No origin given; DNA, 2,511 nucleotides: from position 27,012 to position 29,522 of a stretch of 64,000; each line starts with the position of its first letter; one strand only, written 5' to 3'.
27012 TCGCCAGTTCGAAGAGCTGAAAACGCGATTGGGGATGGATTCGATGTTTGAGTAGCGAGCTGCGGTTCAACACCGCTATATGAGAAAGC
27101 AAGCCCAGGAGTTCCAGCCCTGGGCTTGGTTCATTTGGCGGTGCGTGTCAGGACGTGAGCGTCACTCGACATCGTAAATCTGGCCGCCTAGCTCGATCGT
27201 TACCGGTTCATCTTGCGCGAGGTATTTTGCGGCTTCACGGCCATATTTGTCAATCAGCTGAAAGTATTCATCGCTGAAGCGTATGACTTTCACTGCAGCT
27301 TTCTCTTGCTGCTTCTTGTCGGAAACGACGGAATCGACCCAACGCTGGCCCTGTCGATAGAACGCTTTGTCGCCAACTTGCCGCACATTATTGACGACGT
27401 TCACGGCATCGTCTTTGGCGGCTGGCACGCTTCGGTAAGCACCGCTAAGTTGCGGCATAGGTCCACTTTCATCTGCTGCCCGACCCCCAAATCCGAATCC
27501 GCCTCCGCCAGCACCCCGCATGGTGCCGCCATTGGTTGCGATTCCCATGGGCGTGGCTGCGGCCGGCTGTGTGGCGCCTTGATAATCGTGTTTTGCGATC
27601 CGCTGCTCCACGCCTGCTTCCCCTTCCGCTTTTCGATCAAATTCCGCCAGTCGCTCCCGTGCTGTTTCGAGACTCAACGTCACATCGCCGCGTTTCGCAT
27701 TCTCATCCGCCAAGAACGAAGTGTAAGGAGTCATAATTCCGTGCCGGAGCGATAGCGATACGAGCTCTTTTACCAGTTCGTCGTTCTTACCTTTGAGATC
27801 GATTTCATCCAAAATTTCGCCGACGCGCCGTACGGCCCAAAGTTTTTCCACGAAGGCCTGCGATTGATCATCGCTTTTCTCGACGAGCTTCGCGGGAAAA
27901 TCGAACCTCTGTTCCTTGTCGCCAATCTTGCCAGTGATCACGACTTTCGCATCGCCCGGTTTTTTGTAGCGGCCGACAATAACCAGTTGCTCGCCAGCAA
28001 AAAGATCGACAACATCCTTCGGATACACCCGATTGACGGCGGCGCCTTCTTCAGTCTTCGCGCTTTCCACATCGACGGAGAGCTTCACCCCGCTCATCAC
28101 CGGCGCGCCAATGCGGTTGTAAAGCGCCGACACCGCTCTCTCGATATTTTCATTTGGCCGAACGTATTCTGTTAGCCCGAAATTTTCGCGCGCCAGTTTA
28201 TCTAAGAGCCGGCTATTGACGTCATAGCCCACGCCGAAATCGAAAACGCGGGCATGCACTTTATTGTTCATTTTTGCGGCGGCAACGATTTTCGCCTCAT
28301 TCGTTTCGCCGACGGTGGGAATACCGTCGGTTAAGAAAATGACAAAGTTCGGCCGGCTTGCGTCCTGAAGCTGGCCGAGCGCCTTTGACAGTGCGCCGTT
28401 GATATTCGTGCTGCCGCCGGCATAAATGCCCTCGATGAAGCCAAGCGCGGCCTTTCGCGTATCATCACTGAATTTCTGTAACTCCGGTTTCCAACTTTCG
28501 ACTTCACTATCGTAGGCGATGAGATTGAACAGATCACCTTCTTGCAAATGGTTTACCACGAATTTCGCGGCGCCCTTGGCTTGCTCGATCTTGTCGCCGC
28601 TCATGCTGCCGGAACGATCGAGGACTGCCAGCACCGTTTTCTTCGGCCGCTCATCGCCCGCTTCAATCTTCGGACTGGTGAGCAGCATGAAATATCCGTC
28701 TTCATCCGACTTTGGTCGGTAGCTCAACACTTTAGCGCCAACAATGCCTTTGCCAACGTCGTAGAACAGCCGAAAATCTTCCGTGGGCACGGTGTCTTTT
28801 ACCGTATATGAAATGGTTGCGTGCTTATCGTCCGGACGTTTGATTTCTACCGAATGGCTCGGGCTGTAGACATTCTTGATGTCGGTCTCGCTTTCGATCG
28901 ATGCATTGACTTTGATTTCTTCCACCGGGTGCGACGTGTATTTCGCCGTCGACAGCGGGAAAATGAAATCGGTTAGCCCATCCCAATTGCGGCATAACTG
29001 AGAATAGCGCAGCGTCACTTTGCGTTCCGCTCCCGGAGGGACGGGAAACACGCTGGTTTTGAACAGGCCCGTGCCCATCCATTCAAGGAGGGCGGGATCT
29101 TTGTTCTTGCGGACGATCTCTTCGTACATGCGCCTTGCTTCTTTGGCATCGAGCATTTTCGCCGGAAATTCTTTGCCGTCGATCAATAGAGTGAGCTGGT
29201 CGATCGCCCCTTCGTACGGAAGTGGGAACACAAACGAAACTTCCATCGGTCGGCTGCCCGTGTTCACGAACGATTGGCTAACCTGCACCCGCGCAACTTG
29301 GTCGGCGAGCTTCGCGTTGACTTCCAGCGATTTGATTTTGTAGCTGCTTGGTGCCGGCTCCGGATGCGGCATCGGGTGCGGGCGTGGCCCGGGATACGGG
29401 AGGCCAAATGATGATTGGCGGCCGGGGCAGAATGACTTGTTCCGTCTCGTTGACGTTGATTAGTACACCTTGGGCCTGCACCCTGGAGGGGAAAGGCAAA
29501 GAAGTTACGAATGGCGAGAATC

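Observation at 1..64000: At least 14 genes are split across reading frames: a systematic homopolymer-indel signature rather than mass pseudogenisation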

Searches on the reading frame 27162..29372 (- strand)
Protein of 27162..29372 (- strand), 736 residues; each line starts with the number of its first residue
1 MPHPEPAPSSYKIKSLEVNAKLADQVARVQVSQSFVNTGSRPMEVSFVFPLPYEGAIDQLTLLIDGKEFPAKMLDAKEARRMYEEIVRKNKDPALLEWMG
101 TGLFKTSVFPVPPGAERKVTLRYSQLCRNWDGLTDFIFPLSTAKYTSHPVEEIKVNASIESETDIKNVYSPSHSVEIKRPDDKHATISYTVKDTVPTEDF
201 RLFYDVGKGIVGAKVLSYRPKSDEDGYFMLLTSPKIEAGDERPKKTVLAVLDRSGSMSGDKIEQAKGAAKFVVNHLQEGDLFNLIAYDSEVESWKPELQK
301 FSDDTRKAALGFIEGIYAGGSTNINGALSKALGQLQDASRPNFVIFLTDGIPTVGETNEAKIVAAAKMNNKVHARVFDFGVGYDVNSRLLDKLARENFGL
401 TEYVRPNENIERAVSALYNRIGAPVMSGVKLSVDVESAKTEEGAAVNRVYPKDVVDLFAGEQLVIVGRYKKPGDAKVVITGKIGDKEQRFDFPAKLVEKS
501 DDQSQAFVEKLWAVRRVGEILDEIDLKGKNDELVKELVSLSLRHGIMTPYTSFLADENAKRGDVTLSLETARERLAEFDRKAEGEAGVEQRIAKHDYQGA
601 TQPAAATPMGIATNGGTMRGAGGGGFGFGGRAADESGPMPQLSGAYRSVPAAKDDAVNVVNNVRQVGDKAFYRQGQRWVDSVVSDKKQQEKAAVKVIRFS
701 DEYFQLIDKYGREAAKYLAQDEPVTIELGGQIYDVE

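Call 12: find_encoding_contigs(protein=window:27162-29372:-, flank=10000, max_places=4)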
Protein window:27162-29372:- (736 aa): no gene with exactly this product is on record in the collection.

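Call 16: search_protein_families(library=pfam, proteins=[window:27162-29372:-], max_evalue=0.01)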
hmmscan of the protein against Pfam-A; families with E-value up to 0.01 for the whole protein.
window:27162-29372:- (736 aa): 5 families
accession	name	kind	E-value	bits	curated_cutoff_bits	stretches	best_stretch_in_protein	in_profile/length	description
PF08487.16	VIT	-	3.9e-28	98.3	26.5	1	13-123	1-111/111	Vault protein inter-alpha-trypsin domain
PF13768.12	VWA_3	-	2e-17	64.1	27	1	247-400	3-152/155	von Willebrand factor type A domain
PF00092.34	VWA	-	1.9e-16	61.2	23.8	1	248-398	3-155/174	von Willebrand factor type A domain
PF13519.12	VWA_2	-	6.5e-13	49.7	27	1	248-350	2-106/107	von Willebrand factor type A domain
PF10138.15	vWA-TerF-like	-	0.00037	21.1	29.4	1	246-367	3-131/200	vWA found in TerF C terminus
